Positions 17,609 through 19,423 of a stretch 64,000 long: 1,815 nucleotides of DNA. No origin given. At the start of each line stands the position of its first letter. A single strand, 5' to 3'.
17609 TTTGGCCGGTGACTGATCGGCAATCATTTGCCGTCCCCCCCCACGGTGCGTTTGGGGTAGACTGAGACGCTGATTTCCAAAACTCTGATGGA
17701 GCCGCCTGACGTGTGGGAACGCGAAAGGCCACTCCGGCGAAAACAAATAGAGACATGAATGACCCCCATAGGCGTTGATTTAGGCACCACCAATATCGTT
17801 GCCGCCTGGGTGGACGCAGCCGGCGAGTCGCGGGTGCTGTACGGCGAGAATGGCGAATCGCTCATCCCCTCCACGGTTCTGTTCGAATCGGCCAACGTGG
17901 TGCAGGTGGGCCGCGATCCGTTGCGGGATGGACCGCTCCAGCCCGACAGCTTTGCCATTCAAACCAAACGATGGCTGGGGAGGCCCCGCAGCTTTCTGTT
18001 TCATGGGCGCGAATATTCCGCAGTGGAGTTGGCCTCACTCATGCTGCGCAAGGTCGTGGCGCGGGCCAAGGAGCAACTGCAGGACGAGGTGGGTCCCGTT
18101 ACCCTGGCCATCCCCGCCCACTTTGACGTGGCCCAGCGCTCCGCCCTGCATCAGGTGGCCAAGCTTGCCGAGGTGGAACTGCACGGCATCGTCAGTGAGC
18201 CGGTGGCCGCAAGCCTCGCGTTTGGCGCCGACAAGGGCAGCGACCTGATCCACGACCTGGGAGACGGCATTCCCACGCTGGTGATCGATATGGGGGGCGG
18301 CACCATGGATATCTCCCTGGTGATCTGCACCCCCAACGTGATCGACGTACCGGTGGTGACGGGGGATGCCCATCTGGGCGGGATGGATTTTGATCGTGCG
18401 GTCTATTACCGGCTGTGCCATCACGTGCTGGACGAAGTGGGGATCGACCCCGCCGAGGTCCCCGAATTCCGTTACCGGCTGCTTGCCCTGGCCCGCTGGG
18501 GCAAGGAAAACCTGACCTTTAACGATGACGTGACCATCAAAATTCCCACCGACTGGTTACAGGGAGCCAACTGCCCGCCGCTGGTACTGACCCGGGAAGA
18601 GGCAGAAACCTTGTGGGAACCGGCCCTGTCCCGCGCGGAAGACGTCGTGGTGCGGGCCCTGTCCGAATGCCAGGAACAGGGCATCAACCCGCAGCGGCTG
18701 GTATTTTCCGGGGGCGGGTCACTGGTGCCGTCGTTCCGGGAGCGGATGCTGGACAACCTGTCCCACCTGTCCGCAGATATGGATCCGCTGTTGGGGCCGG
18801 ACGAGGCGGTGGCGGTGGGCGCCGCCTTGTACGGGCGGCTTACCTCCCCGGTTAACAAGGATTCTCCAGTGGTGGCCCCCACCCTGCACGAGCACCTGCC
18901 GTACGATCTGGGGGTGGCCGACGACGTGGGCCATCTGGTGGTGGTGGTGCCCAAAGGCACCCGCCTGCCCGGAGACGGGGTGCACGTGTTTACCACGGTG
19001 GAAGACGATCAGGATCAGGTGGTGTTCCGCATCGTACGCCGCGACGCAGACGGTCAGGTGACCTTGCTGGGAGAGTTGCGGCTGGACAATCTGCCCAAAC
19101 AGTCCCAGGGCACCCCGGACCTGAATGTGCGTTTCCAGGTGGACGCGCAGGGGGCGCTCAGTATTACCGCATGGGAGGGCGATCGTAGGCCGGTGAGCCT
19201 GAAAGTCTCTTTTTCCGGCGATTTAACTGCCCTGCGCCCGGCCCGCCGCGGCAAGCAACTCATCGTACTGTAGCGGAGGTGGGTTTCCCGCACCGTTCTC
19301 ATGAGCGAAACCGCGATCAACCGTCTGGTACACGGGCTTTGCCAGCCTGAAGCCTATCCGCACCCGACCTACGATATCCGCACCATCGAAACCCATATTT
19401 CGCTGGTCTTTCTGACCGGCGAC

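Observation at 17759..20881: Truncated Hsp70-like ATPase plus APH-kinase/P-loop-kinase fusion, in operon with dprA-topA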

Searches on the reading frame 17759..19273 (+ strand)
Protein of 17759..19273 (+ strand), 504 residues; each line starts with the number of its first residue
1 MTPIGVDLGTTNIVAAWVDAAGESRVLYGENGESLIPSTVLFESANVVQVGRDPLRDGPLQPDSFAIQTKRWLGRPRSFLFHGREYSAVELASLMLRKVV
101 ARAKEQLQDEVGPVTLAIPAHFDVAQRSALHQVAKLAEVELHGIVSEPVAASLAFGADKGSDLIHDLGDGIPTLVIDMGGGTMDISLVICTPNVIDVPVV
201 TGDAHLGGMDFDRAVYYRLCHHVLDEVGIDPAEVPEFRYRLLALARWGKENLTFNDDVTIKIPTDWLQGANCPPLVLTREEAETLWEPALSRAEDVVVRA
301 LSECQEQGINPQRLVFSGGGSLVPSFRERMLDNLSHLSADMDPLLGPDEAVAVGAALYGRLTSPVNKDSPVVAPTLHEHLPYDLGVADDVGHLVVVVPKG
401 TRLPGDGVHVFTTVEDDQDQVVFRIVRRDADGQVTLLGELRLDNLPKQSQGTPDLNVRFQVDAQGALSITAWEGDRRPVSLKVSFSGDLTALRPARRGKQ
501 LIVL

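Call 8: search_protein_families(library=pfam, proteins=[window:17759-19273:+], max_evalue=0.01)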
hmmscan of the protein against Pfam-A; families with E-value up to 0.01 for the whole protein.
window:17759-19273:+ (504 aa): 2 families
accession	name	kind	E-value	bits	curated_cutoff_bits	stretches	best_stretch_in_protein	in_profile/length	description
PF00012.26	HSP70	-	4e-61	207.4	20.6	2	81-473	103-485/599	Hsp70 protein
PF06723.19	MreB_Mbl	-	2.6e-08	33.5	27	1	89-334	71-297/327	MreB/Mbl protein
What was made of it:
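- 17759..19273 (+): Hsp70-like ATPase, 504 aa: nucleotide-binding domain plus substrate-binding beta-sandwich, no helical lid, conserved basic C-terminal tail. Pfam HSP70 4e-61 (call 8).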

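Call 9: search_protein_families(library=ncbifam, proteins=[window:17759-19273:+], max_evalue=0.01)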
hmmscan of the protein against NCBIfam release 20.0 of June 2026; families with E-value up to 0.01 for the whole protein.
window:17759-19273:+ (504 aa): 13 families
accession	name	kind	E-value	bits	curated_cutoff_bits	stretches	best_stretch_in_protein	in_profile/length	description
NF001413.0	PRK00290.1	equivalog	1.7e-62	211.7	648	1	4-473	5-482/625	molecular chaperone DnaK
TIGR01991.1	HscA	equivalog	2.3e-62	211.4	708.55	1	4-473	2-472/600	Fe-S protein assembly chaperone HscA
NF003520.0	PRK05183.1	subfamily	4.8e-62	210.2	620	2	85-474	124-493/621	Fe-S protein assembly chaperone HscA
TIGR02350.1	prok_dnaK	equivalog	8.8e-60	202.7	822.55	1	4-473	3-481/596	molecular chaperone DnaK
NF009946.0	PRK13410.1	equivalog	9.8e-56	189.3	1019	2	83-473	107-485/669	molecular chaperone DnaK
NF009947.0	PRK13411.1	equivalog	1.9e-48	165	1002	1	82-490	104-503/662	molecular chaperone DnaK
NF002399.0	PRK01433.1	equivalog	1.1e-41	143.2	743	1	82-473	112-465/595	Fe-S protein assembly chaperone HscA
NF011660.0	PRK15080.1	equivalog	9.4e-08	31.6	182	1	93-205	76-175/277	ethanolamine utilization protein EutJ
NF008673.0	PRK11678.1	equivalog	1e-06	27.9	331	1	91-194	129-232/450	molecular chaperone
NF010540.1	PRK13929.1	exception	5.5e-06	25.7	515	1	90-233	75-207/334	rod-share determining protein MreBH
TIGR00904.1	mreB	subfamily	7.2e-06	25.3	365.75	1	92-341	79-310/334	MreB/Mrl family cell shape determining protein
NF010539.0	PRK13927.1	subfamily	1.4e-05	24.2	293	1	90-218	77-193/339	rod shape-determining protein MreB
NF040964.1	MamK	subfamily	8.8e-05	21.7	400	1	88-186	75-159/335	MamK family actin-like protein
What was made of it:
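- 17759..19273 (+): Scores 212 bits against the DnaK and HscA models, whose cutoffs are 648 and 709 (call 9).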

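Call 12: find_homologous_proteins(query=window:17759-19273:+)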
Query window:17759-19273:+ (504 aa): 96 proteins with E <= 0.001 among 8000 candidates.
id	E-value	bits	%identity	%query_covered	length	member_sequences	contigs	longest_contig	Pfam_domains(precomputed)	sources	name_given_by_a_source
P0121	0.0e+0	1132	100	100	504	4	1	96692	PF00012.27,PF06723.20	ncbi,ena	-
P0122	3.2e-261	886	79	100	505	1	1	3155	PF00012.27,PF06723.20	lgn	-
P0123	4.9e-247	839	74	100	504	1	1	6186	PF00012.27,PF06723.20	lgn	-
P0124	4.5e-234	796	70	100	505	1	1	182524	PF00012.27,PF06723.20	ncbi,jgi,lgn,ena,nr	ncbi:MAG: Hsp70 family protein [Nitrospirota bacterium]|nr:Hsp70 family protein [Nitrospirota bacter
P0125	3.2e-233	793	70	100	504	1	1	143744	PF00012.27,PF06723.20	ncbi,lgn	ncbi:MAG: Hsp70 family protein [Leptospirillia bacterium]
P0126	3.1e-231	787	68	100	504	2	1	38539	PF00012.27,PF06723.20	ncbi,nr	ncbi:MAG: Hsp70 family protein [Nitrospirota bacterium]|nr:Hsp70 family protein [Nitrospirota bacter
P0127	9.3e-231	785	69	100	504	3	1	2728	PF00012.27,PF06723.20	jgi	jgi:molecular chaperone DnaK (HSP70)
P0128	1.3e-230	785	69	100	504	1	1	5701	PF00012.27,PF06723.20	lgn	-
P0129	3.9e-230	783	69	100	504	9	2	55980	PF00012.27,PF06723.20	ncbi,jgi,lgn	-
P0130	4.5e-227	773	68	100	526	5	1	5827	PF00012.27,PF06723.20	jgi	jgi:molecular chaperone DnaK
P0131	6.8e-224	762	69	100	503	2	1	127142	PF00012.27,PF06723.20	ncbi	-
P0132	8.5e-224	762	69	100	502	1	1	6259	PF00012.27,PF06723.20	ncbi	-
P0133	1.2e-223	762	70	100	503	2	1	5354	PF00012.27,PF06723.20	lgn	-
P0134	5.9e-220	749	68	100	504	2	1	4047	PF00012.27,PF06723.20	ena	-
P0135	1.9e-215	735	66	100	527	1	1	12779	PF00012.27,PF06723.20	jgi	jgi:molecular chaperone DnaK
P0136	2.4e-174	599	68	78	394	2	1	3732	PF00012.27,PF06723.20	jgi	-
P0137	2.7e-49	187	30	99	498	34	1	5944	PF00012.27,PF06723.20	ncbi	-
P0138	1.6e-48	184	30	93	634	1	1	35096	PF00012.27,PF06723.20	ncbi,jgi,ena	jgi:molecular chaperone DnaK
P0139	2.1e-46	177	30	93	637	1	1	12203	PF00012.27,PF06723.20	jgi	-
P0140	2.1e-45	174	31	93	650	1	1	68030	PF00012.27,PF06723.20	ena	-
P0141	2.2e-45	174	30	93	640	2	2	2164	PF00012.27,PF06723.20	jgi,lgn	-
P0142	2.1e-44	170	30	93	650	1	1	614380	PF00012.27,PF06723.20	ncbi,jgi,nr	ncbi:MAG TPA: molecular chaperone DnaK [Candidatus Acidoferrales bacterium]|jgi:molecular chaperone 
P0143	2.8e-44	170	30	93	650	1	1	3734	PF00012.27,PF06723.20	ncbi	ncbi:MAG: molecular chaperone DnaK [Candidatus Acidiferrales bacterium]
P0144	3.4e-44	170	31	93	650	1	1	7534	PF00012.27,PF06723.20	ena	-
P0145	4.3e-44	169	30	93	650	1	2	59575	PF00012.27,PF06723.20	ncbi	ncbi:MAG: molecular chaperone DnaK [Candidatus Acidiferrales bacterium]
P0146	4.7e-44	169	30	93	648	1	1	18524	PF00012.27,PF06723.20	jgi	-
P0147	5.6e-44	169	29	99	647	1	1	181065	PF00012.27,PF06723.20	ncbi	-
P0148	6.1e-44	169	30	93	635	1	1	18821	PF00012.27,PF06723.20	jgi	jgi:molecular chaperone DnaK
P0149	9.9e-44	168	29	99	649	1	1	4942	PF00012.27,PF06723.20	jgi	jgi:molecular chaperone DnaK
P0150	2.0e-43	167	30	93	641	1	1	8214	PF00012.27,PF06723.20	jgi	-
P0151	2.2e-43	167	31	93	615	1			PF00012.27,PF06723.20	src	-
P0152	5.3e-43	166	28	93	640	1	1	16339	PF00012.27,PF06723.20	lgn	-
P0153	5.5e-43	166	30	98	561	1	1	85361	PF00012.27,PF06723.20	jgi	jgi:molecular chaperone DnaK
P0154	7.9e-43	165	30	98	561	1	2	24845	PF00012.27,PF06723.20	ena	-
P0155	4.1e-42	163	30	93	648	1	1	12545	PF00012.27,PF06723.20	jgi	jgi:molecular chaperone DnaK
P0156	7.8e-42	162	30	93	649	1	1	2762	PF00012.27,PF06723.20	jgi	jgi:molecular chaperone DnaK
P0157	1.2e-41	161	29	94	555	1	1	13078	PF00012.27,PF06723.20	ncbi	-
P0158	2.2e-41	160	29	95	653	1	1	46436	PF00012.27,PF06723.20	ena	-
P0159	2.2e-41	160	30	98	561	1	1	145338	PF00012.27,PF06723.20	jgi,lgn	jgi:molecular chaperone DnaK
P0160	3.2e-41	160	28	95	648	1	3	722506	PF00012.27,PF06723.20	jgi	jgi:molecular chaperone DnaK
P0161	5.1e-41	159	29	93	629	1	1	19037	PF00012.27,PF06723.20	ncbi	-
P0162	5.3e-41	159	28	95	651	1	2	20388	PF00012.27,PF06723.20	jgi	jgi:molecular chaperone DnaK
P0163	6.8e-41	159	27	97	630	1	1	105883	PF00012.27,PF06723.20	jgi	jgi:molecular chaperone DnaK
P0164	1.4e-40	158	30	99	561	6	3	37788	PF00012.27,PF06723.20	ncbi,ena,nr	ncbi:MAG: hypothetical protein A3J97_14950 [Spirochaetes bacterium RIFOXYC1_FULL_54_7]|nr:MAG: hypot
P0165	1.4e-40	158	28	99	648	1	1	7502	PF00012.27,PF06723.20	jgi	jgi:molecular chaperone DnaK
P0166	1.8e-40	157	29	93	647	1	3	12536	PF00012.27,PF06723.20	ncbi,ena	-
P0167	2.5e-40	157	29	93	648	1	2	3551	PF00012.27,PF06723.20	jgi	-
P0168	2.5e-40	157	28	95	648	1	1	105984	PF00012.27,PF06723.20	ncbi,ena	-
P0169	2.6e-40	157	28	95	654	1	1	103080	PF00012.27,PF06723.20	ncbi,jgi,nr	ncbi:MAG TPA: molecular chaperone DnaK [Steroidobacteraceae bacterium]|nr:molecular chaperone DnaK [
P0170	3.6e-40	156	30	98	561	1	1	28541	PF00012.27,PF06723.20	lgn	-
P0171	5.7e-40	156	28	97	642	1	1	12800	PF00012.27,PF06723.20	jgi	-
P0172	7.0e-40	155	28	95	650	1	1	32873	PF00012.27,PF06723.20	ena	-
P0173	8.3e-40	155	27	95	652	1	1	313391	PF00012.27,PF06723.20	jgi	jgi:molecular chaperone DnaK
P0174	1.3e-39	155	30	98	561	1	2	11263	PF00012.27,PF06723.20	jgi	jgi:molecular chaperone DnaK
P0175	1.3e-39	155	28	95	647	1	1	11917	PF00012.27,PF06723.20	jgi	jgi:molecular chaperone DnaK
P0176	1.7e-39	154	28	95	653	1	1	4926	PF00012.27,PF06723.20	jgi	jgi:molecular chaperone DnaK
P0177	4.3e-39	153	29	93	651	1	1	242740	PF00012.27,PF06723.20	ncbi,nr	ncbi:MAG: molecular chaperone DnaK [Pseudomonadota bacterium]|nr:molecular chaperone DnaK [Pseudomon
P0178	5.2e-39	153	28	95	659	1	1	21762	PF00012.27,PF06723.20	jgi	jgi:molecular chaperone DnaK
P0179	7.3e-39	152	28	95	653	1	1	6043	PF00012.27,PF06723.20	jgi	jgi:molecular chaperone DnaK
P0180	1.6e-38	151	28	95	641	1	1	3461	PF00012.27,PF06723.20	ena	-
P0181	1.6e-38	151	30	96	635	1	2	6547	PF00012.27,PF06723.20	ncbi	-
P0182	1.9e-38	151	27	95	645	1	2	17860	PF00012.27,PF06723.20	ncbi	-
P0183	4.0e-38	150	27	95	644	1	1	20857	PF00012.27,PF06723.20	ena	-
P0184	6.6e-38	149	28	95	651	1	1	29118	PF00012.27,PF06723.20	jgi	jgi:molecular chaperone DnaK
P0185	6.9e-38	149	27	95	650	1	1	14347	PF00012.27,PF06723.20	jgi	jgi:molecular chaperone DnaK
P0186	9.4e-38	148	28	93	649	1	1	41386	PF00012.27,PF06723.20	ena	-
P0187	9.4e-38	148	27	95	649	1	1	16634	PF00012.27,PF06723.20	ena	-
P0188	1.7e-37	148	28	95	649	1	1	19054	PF00012.27,PF06723.20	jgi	jgi:molecular chaperone DnaK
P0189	1.7e-37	148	28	95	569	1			PF00012.27,PF06723.20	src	-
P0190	1.9e-37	147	28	95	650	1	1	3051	PF00012.27,PF06723.20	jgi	jgi:molecular chaperone DnaK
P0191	2.7e-37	147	27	95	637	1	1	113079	PF00012.27,PF06723.20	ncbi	ncbi:MAG TPA: molecular chaperone DnaK [Pseudomonadales bacterium]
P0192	6.0e-37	146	28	95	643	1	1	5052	PF00012.27,PF06723.20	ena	-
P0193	9.6e-37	145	28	95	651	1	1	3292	PF00012.27,PF06723.20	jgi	jgi:molecular chaperone DnaK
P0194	1.4e-36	145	26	95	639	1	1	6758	PF00012.27,PF06723.20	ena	-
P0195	2.1e-36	144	27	95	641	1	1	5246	PF00012.27,PF06723.20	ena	-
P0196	3.3e-36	143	27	95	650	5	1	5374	PF00012.27,PF06723.20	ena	-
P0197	4.1e-35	140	30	76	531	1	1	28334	PF00012.27,PF06723.20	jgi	jgi:molecular chaperone DnaK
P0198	8.6e-34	135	26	96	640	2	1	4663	PF00012.27,PF06723.20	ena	-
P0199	6.1e-33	133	29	84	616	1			PF00012.27,PF06723.20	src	-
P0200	1.0e-31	129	29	71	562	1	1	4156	PF00012.27,PF06723.20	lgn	-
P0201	5.2e-31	126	26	93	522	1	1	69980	PF00012.27,PF06723.20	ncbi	-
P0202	7.6e-31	126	30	87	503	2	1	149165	PF00012.27,PF06723.20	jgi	jgi:molecular chaperone DnaK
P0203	7.1e-28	116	29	70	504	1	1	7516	PF00012.27,PF06723.20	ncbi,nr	ncbi:MAG: molecular chaperone DnaK, partial [Polyangiaceae bacterium]|nr:molecular chaperone DnaK [P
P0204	7.9e-22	96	29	74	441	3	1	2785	PF00012.27,PF06723.20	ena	-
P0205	3.5e-18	84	29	64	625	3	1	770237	PF00012.27,PF18559.8,PF06723.20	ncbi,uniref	ncbi:Hsp70 family protein [Actinokineospora guangxiensis]|uniref:Hsp70 family protein n=1 Tax=Actino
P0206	3.3e-17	81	28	61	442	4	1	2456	PF00012.27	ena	-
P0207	4.1e-17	80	28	71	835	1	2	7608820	PF00012.27,PF06723.20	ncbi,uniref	ncbi:Hsp70 family protein [Saccharothrix hoggarensis]|uniref:Hsp70 family protein n=1 Tax=Saccharoth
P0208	4.2e-16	77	30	70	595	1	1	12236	PF00012.27,PF06723.20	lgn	-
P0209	1.5e-15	75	29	70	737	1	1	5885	PF00012.27,PF02782.23,PF06723.20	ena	-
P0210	5.8e-14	70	30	77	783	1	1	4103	PF00012.27,PF06723.20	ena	-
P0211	6.4e-14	70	30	64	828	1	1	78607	PF00012.27,PF06723.20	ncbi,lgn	-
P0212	1.5e-13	69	28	70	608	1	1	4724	PF00012.27,PF06723.20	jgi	jgi:actin-like ATPase involved in cell morphogenesis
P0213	3.6e-9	54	25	74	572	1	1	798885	PF00012.27,PF06723.20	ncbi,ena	-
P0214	4.2e-9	54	27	64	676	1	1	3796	PF00012.27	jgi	jgi:hypothetical protein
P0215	1.4e-8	52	26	75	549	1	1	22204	PF01869.27,PF00012.27,PF01968.25,PF06723.20,PF23717.2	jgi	jgi:molecular chaperone DnaK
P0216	2.7e-8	51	27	64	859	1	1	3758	PF25168.2,PF24105.2,PF24805.2,PF25048.2,PF06723.20,PF23342.2,PF24817.2,PF23393.3,PF23389.2,PF00012.27,PF25460.2,PF00400.39,PF23414.2,PF23410.5,PF25174.2,PF24814.2,PF23381.2,PF25173.2,PF23383.2,PF25171.2,PF12894.14,PF25175.2,PF24796.2,PF07676.19,PF24780.2,PF23409.2,PF25172.2,PF24782.3,PF25391.2,PF238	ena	-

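Call 13: find_encoding_contigs(protein=P0124, flank=10000, max_places=3)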
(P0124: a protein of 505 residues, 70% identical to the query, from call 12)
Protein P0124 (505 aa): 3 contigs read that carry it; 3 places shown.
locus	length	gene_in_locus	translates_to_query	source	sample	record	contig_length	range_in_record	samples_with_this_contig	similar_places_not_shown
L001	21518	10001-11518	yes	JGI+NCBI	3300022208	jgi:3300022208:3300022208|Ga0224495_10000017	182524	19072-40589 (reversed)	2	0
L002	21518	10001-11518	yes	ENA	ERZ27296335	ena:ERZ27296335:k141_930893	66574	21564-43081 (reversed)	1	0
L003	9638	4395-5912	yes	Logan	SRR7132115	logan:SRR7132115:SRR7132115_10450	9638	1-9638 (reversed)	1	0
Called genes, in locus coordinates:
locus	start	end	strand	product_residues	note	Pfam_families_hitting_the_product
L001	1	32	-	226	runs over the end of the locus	PF00512:HisKA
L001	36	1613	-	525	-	PF02518:HATPase_c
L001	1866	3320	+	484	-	PF05833:NFACT_N, PF05670:NFACT-R_1, PF18297:NFACT-R_2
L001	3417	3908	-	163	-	PF06181:Urate_ox_N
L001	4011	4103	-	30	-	-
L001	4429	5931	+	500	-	PF02446:Glyco_hydro_77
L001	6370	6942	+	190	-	PF00355:Rieske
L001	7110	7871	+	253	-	PF00033:Cytochrome_B, PF14358:DUF4405 (weak), PF13631:Cytochrom_B_N_2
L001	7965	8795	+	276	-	-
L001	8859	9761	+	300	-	PF22113:Mtrc-MtrF_II-IV_dom (faint), PF14522:Cytochrome_C7 (faint), PF02433:FixO (faint), PF00034:Cytochrom_C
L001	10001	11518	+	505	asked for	PF00012:HSP70, PF06723:MreB_Mbl (weak)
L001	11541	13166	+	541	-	PF13671:AAA_33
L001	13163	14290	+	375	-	PF02481:DNA_processg_A, PF17782:WHD_DprA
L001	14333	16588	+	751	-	PF01751:Toprim, PF01131:Topoisom_bac, PF01396:Zn_ribbon_Top1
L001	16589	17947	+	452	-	PF00890:FAD_binding_2 (weak), PF01134:GIDA, PF01266:DAO (weak), PF12831:FAD_oxidored (weak), PF13450:NAD_binding_8 (weak)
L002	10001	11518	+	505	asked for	PF00012:HSP70, PF06723:MreB_Mbl (weak)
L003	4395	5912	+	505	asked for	PF00012:HSP70, PF06723:MreB_Mbl (weak)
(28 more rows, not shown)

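Call 14: find_encoding_contigs(protein=P0125, flank=10000, max_places=3)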
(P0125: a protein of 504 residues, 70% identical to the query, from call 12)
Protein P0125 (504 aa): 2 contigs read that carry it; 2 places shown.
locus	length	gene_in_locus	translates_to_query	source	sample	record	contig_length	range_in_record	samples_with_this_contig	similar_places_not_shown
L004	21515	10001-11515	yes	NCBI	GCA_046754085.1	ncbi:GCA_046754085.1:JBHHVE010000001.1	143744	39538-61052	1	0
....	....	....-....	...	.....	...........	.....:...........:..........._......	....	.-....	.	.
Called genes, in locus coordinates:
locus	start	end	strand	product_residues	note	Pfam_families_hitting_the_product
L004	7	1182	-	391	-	PF00512:HisKA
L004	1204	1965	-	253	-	-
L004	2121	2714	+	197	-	PF05833:NFACT_N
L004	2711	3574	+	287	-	PF05833:NFACT_N, PF05670:NFACT-R_1, PF18297:NFACT-R_2 (weak)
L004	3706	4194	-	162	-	PF06181:Urate_ox_N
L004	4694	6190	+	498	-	PF02446:Glyco_hydro_77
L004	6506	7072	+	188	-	PF00355:Rieske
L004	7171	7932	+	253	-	PF00033:Cytochrome_B, PF14358:DUF4405 (weak), PF13631:Cytochrom_B_N_2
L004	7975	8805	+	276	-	-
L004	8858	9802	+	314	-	PF22113:Mtrc-MtrF_II-IV_dom (faint), PF14522:Cytochrome_C7 (faint), PF00034:Cytochrom_C (weak)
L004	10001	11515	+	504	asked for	PF00012:HSP70, PF06723:MreB_Mbl (weak)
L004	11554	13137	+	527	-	PF13671:AAA_33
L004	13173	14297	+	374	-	PF02481:DNA_processg_A, PF17782:WHD_DprA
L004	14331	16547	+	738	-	PF01751:Toprim, PF01131:Topoisom_bac, PF01396:Zn_ribbon_Top1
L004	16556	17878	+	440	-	PF01134:GIDA, PF01262:AlaDh_PNT_C (faint), PF01266:DAO (weak), PF13450:NAD_binding_8 (weak)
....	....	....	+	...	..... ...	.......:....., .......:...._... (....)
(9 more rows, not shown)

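Call 15: find_encoding_contigs(protein=P0131, flank=10000, max_places=3)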
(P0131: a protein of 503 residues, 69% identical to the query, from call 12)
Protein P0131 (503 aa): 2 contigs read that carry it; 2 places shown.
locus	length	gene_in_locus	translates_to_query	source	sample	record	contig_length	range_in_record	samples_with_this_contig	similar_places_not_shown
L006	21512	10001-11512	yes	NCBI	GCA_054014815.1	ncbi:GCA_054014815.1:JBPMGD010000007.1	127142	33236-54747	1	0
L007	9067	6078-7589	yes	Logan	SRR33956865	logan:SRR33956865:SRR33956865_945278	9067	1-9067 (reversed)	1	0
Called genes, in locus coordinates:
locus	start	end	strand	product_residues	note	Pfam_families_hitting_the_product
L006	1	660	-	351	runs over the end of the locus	PF00512:HisKA (weak)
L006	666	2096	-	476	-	-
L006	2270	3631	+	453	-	PF05833:NFACT_N, PF05670:NFACT-R_1, PF18297:NFACT-R_2 (weak)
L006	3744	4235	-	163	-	PF06181:Urate_ox_N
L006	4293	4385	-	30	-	-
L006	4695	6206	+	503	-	PF02446:Glyco_hydro_77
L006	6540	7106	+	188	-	PF00355:Rieske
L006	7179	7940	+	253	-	PF00033:Cytochrome_B, PF14358:DUF4405 (weak), PF13631:Cytochrom_B_N_2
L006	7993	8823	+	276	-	-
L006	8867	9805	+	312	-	PF14522:Cytochrome_C7 (faint), PF22113:Mtrc-MtrF_II-IV_dom (weak), PF00034:Cytochrom_C (weak)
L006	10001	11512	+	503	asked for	PF00012:HSP70, PF06723:MreB_Mbl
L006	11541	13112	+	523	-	PF01636:APH (weak), PF13671:AAA_33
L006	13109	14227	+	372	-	PF02481:DNA_processg_A, PF17782:WHD_DprA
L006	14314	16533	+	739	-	PF01751:Toprim, PF01131:Topoisom_bac, PF01396:Zn_ribbon_Top1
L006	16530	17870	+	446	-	PF01134:GIDA, PF01266:DAO (weak), PF12831:FAD_oxidored (weak), PF13450:NAD_binding_8 (weak)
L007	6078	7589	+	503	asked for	PF00012:HSP70, PF06723:MreB_Mbl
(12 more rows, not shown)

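Call 17: search_protein_families(library=padloc, proteins=[window:17759-19273:+], max_evalue=0.01)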
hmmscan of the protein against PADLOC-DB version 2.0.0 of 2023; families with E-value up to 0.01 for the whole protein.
window:17759-19273:+ (504 aa): 0 families
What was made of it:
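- No PADLOC hit for the Hsp70-like protein, and only noise-level hits for the kinase (E about 1e-3, call 17).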
